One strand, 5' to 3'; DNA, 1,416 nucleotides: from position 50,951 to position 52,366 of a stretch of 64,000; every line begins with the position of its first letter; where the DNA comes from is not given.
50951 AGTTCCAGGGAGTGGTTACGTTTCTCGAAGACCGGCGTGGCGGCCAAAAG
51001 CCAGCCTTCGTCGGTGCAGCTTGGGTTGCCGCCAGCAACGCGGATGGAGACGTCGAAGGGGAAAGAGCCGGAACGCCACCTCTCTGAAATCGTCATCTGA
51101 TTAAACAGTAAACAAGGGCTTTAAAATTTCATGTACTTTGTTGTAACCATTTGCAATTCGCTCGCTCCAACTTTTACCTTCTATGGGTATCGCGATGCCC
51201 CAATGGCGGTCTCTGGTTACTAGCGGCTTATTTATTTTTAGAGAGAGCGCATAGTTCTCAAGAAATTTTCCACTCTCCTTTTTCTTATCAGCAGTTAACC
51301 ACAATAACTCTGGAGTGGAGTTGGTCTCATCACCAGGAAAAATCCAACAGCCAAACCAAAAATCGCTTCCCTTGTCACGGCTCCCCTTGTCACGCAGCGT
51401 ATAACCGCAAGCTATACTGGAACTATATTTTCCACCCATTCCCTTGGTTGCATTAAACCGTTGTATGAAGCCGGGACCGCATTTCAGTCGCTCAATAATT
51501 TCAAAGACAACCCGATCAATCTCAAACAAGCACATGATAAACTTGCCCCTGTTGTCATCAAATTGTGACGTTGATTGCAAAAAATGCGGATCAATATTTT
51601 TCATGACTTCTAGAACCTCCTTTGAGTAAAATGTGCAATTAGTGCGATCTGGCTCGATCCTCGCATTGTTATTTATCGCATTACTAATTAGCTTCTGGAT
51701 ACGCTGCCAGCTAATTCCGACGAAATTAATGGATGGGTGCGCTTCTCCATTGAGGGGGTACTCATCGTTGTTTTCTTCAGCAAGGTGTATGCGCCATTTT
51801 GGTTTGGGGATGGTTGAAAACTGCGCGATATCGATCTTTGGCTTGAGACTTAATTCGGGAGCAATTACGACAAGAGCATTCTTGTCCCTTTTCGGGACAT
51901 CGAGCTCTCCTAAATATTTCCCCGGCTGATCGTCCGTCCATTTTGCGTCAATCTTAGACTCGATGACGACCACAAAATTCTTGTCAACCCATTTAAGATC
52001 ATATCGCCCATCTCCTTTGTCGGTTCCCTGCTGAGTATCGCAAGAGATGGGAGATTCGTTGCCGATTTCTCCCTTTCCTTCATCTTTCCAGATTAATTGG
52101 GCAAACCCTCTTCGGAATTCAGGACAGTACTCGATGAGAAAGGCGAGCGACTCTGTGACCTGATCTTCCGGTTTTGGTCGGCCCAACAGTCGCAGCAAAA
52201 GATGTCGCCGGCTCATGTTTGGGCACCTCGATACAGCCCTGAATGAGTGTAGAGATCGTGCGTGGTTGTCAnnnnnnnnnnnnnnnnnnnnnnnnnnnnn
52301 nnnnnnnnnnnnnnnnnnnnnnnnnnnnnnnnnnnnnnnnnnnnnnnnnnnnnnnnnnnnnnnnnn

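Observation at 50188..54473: Candidate uncharacterised defence-like operon: double-AAA+ ATPase, low-GC PD-(D/E)xK-like protein, degenerate 2H-phosphoesterase-like protein, orphan fragment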

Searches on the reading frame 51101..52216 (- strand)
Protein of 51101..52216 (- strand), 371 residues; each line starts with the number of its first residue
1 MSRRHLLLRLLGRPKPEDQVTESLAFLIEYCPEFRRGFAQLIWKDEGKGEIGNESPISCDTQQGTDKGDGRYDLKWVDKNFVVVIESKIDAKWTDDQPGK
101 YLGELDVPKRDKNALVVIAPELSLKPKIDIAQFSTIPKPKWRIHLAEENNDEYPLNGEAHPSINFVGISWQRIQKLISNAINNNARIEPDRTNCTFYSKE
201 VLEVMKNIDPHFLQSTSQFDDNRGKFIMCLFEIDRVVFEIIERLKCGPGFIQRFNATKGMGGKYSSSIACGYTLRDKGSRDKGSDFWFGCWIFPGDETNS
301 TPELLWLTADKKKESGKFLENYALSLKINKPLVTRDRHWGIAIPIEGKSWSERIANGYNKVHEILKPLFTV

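Call 3: search_protein_families(library=pfam, proteins=[window:51101-52216:-], max_evalue=0.01)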
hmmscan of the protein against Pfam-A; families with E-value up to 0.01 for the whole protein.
window:51101-52216:- (371 aa): 1 family
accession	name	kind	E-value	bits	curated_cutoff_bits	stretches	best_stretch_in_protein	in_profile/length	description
PF14281.12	PDDEXK_4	-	5.1e-05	23.7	22.3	1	50-119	65-128/183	PD-(D/E)XK nuclease superfamily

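Call 4: search_protein_families(library=padloc, proteins=[window:51101-52216:-], max_evalue=0.01)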
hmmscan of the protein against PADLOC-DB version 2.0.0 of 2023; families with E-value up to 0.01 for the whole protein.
window:51101-52216:- (371 aa): 0 families

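Call 5: search_protein_families(library=ncbifam, proteins=[window:51101-52216:-], max_evalue=0.01)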
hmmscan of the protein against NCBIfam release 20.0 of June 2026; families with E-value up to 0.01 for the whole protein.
window:51101-52216:- (371 aa): 0 families

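Call 14: find_homologous_proteins(query=window:51101-52216:-)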
Query window:51101-52216:- (371 aa): 1 proteins with E <= 0.001 among 1369 candidates.
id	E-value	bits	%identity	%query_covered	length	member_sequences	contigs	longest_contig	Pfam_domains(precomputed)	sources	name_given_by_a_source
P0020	1.5e-257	872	100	100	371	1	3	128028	-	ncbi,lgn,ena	-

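Call 20: search_solved_structures(query=window:51101-52216:-, max_evalue=10)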
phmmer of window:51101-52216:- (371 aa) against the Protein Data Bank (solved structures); distinct sequences matched with E-value up to 10: 1.
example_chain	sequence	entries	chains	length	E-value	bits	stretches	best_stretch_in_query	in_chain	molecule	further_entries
7ooc_I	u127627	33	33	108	0.08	15.1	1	199-255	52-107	30S ribosomal protein S10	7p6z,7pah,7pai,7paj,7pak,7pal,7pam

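Call 22: search_protein_families(library=phrogs, proteins=[window:51101-52216:-], max_evalue=0.01)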
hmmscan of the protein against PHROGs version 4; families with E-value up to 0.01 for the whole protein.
window:51101-52216:- (371 aa): 0 families

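Call 29: predict_structure(protein=window:51101-52216:-)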
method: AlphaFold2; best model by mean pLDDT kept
length: 371 residues; sequences in the alignment: 1
mean_pLDDT: 32.7   pTM: 0.28
mean pLDDT of the five models: 32.7, 31.2, 27.3, 27.1, 26.0
residues with pLDDT >= 90: 0; 70-90: 0; 50-70: 38; < 50: 333
segments of 3 or more residues with pLDDT < 50: 1-265, 273-287, 295-301, 306-342, 364-371
pLDDT, mean of each block of 10 residues (from residue 1): 25 28 36 35 27 27 24 31 28 25 24 26 23 24 23 23 27 35 30 26 30 27 28 36 32 40 49 39 44 50 47 29 24 36 55 57 45 24
secondary structure, 60 per line:
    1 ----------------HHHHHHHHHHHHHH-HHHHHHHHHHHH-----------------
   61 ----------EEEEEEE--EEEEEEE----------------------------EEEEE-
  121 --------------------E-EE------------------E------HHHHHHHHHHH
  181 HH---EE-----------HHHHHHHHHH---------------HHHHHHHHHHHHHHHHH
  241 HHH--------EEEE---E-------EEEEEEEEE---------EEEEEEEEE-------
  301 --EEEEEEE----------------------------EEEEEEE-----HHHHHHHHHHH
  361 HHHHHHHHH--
elements in order: H17-30 H32-43 E71-77 E80-86 E115-119 H170-182 H199-208 H224-243 E252-255 E267-275 E285-293 E303-309 E338-344 H350-369

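Call 31: search_protein_families(library=pfam, proteins=[window:51101-52216:-], max_evalue=10)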
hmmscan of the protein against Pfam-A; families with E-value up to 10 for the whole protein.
window:51101-52216:- (371 aa): 1 family
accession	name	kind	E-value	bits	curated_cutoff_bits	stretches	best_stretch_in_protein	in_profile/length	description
PF14281.12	PDDEXK_4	-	5.1e-05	23.7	22.3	1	50-119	65-128/183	PD-(D/E)XK nuclease superfamily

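Call 35: search_protein_representatives(protein=window:51101-52216:-)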
Query: 371 residues. Proteins with E-value up to 0.001 (for the whole library): 11; up to 1e-10: 2; up to 1e-30: 1. The best 11 are listed.
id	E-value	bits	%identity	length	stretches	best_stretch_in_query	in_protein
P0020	4.7e-258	871.8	100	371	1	1-371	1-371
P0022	2.0e-15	73.1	40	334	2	5-121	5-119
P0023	2.9e-10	56.1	34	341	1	7-142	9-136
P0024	2.1e-09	53.3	39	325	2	5-122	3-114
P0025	5.2e-08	48.7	34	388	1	2-158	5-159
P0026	6.0e-07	45.2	31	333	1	9-309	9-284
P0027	8.8e-07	44.6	29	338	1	4-320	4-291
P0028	7.2e-06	41.6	28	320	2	5-125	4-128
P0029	1.8e-05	40.3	32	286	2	49-122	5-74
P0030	5.2e-05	38.8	36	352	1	3-116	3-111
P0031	6.2e-04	35.2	38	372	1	14-111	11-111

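Call 36: find_encoding_contigs(protein=P0022, flank=8000, max_places=4)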
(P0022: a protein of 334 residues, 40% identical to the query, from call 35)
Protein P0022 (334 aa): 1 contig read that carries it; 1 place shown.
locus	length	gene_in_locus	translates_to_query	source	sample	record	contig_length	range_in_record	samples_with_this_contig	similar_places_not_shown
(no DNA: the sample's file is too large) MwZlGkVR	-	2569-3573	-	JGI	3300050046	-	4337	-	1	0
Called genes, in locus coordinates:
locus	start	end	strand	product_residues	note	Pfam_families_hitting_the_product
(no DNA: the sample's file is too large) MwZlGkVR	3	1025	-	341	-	?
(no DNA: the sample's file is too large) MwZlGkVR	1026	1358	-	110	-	-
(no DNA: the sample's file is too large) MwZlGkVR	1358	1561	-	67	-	-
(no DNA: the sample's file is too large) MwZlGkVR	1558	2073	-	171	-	-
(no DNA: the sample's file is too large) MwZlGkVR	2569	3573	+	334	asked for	-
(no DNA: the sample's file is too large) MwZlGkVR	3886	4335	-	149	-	?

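Call 38: find_encoding_contigs(protein=P0026, flank=8000, max_places=4)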
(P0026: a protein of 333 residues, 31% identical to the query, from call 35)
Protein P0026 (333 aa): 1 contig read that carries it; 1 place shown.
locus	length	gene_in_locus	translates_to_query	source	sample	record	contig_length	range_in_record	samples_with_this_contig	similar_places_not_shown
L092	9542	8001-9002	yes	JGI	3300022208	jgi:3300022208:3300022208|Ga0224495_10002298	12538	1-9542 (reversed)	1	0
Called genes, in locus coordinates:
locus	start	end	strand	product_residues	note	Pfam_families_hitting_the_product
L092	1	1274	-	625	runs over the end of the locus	PF00009:GTP_EFTU, PF01926:MMR_HSR1 (faint), PF22594:GTP-eEF1A_C, PF01583:APS_kinase, PF13671:AAA_33 (weak)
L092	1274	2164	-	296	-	PF01507:PAPS_reduct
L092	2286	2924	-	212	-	PF06508:QueC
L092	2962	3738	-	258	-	PF09837:DUF2064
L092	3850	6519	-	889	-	PF01411:tRNA-synt_2c, PF07973:tRNA_SAD, PF02272:DHHA1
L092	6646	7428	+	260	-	PF01435:Peptidase_M48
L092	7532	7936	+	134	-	-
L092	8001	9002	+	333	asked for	-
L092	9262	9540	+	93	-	?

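Call 39: find_encoding_contigs(protein=P0027, flank=8000, max_places=4)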
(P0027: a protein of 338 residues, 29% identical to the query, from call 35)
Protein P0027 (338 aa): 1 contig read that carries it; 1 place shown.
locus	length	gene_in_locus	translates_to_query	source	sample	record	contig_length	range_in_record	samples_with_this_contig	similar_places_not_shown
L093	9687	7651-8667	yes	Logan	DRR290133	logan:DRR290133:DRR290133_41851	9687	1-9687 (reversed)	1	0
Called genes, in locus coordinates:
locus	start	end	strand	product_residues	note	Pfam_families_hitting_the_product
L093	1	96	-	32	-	?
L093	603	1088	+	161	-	PF00294:PfkB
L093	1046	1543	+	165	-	PF00294:PfkB, PF08543:Phos_pyr_kin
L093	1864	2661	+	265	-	-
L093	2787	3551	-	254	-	PF01370:Epimerase, PF04321:RmlD_sub_bind (weak), PF05368:NmrA, PF13460:NAD_binding_10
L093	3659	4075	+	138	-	-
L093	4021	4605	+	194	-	PF00924:MS_channel_2nd, PF21082:MS_channel_3rd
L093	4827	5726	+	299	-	PF13338:AbiEi_4 (weak)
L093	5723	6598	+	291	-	PF08843:AbiEii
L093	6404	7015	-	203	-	-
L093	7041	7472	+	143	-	-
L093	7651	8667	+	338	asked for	-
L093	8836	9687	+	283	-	PF14267:DUF4357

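Call 40: find_encoding_contigs(protein=P0024, flank=8000, max_places=4)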
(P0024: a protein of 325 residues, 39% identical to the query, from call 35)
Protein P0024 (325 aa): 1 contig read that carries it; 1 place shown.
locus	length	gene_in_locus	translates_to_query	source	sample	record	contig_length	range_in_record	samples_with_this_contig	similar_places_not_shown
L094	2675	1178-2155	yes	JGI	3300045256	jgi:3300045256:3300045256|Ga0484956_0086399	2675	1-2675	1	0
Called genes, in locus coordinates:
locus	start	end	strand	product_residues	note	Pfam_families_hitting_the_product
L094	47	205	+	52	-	-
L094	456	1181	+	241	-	-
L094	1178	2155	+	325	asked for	-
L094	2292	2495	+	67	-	-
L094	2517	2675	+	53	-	?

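Call 68: search_solved_structures(query=A3, max_evalue=10, show_alignments=2)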
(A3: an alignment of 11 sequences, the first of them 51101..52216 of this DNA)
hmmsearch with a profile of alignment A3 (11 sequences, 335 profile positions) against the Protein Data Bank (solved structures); distinct sequences matched with E-value up to 10: 1.
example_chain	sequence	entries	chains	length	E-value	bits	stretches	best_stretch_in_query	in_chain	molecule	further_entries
8uzp_M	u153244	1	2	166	0.62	12.7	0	156-235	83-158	stem_mimetic_01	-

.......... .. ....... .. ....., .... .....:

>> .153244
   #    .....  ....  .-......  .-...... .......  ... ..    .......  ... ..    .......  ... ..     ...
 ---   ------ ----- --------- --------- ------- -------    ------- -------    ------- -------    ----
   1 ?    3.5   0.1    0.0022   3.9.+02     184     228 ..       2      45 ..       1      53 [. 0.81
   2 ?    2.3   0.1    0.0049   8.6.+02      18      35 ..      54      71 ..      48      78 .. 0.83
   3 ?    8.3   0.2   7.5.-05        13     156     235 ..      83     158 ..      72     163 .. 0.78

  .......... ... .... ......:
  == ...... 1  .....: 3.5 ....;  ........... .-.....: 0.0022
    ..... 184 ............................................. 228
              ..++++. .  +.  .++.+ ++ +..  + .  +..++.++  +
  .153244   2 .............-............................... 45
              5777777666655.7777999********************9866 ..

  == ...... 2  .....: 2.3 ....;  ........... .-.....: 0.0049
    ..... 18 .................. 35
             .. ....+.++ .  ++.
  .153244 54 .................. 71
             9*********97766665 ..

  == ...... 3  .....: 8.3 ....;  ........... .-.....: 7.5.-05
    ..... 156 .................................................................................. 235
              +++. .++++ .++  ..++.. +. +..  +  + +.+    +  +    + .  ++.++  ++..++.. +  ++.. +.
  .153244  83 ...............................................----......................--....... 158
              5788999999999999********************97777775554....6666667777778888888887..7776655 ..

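Call 69: search_protein_families(library=pfam, alignment_id=A3, max_evalue=0.01)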
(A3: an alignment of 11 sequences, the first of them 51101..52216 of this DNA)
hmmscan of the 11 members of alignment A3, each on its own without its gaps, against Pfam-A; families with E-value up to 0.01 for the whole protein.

A. member 1, window:51101-52216:- (371 aa): 1 family
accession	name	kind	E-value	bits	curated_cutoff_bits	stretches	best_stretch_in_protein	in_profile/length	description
PF14281.12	PDDEXK_4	-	5.1e-05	23.7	22.3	1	50-119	65-128/183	PD-(D/E)XK nuclease superfamily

B. families by the number of members that match (of 11 scanned): 1 family
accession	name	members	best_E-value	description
PF14281.12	PDDEXK_4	8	4e-08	PD-(D/E)XK nuclease superfamily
